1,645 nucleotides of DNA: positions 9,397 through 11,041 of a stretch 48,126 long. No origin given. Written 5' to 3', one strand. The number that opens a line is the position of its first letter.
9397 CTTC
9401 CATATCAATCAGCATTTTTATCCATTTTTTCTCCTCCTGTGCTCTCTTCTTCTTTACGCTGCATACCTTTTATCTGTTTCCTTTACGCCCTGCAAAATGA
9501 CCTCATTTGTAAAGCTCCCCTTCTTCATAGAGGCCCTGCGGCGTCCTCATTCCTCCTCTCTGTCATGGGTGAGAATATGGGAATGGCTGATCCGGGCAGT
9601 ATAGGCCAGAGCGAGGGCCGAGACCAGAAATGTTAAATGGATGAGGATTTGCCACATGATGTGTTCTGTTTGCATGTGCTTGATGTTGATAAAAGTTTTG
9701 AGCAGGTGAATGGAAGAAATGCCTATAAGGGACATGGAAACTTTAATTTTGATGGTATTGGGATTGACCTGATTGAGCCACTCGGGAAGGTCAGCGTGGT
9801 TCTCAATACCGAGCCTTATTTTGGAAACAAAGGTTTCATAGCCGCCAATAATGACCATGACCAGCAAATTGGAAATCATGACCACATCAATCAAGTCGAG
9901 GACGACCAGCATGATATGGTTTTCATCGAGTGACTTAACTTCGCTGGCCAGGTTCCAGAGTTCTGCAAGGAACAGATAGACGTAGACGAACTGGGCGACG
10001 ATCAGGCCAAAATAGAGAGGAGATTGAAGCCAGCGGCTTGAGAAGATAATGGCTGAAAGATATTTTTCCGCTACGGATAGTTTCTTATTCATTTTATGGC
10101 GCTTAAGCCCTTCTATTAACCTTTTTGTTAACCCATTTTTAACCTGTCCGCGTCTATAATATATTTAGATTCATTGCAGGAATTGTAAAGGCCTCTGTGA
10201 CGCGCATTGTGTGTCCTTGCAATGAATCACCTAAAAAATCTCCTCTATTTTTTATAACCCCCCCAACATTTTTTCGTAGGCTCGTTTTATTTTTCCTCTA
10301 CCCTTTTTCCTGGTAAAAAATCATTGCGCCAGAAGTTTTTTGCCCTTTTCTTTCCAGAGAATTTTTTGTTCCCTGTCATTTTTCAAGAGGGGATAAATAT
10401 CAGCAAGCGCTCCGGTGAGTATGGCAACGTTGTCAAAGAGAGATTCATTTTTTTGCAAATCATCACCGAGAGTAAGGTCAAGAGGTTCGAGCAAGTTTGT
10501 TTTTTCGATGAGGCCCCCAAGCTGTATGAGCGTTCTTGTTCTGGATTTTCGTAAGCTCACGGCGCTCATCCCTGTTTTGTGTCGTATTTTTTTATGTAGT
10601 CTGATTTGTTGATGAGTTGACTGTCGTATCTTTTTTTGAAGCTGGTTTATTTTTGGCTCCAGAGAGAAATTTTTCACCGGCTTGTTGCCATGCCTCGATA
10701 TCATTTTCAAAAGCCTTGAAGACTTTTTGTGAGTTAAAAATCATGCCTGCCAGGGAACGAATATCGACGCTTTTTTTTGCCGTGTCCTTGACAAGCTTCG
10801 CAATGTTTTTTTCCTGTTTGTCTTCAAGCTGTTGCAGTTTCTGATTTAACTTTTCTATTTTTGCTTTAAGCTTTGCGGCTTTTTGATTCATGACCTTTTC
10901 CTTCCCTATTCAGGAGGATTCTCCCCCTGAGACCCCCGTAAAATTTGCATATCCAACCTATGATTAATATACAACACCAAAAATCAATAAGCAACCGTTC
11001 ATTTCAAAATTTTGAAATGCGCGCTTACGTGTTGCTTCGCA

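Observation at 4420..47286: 106-bp res-like inverted repeats bracket the whole 42.9-kb transfer/replication/partition block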

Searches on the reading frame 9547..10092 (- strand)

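Call 8: search_protein_families(library=pfam, proteins=[window:9547-10092:-])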
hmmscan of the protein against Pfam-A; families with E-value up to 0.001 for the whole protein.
window:9547-10092:- (181 aa): 1 family
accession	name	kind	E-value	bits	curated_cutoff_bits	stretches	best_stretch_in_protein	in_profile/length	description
PF03350.21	UPF0114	-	6.5e-32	110.7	23.1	1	16-134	1-117/117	Uncharacterized protein family, UPF0114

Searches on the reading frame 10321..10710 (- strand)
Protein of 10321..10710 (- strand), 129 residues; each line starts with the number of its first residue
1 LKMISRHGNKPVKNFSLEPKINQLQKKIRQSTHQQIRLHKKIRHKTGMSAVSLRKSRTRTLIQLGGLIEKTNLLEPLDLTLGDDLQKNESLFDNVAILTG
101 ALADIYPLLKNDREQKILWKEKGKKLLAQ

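Call 8: search_protein_families(library=pfam, proteins=[window:10321-10710:-])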
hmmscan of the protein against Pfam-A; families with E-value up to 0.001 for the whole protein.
window:10321-10710:- (129 aa): 2 families
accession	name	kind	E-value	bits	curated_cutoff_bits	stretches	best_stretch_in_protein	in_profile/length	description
PF06412.16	TraD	-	5.7e-11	42.5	22.3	1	54-74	4-23/62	Conjugal transfer protein TraD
PF12958.12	DUF3847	-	4e-06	27.2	40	1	16-73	4-54/81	Protein of unknown function (DUF3847)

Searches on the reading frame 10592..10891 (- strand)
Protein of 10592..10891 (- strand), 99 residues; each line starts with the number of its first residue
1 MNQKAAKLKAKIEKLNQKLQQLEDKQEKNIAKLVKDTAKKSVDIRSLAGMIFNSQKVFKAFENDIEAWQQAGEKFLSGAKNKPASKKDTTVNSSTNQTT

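Call 53: search_protein_families(library=pfam, proteins=[window:10592-10891:-], max_evalue=0.01)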
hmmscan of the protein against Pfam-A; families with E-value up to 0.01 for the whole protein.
window:10592-10891:- (99 aa): 1 family
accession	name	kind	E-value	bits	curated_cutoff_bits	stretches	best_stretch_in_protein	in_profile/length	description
PF10473.14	CENP-F_leu_zip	-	0.003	18.1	34.5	1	3-69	17-79/140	Leucine-rich repeats of kinetochore protein Cenp-F/LEK1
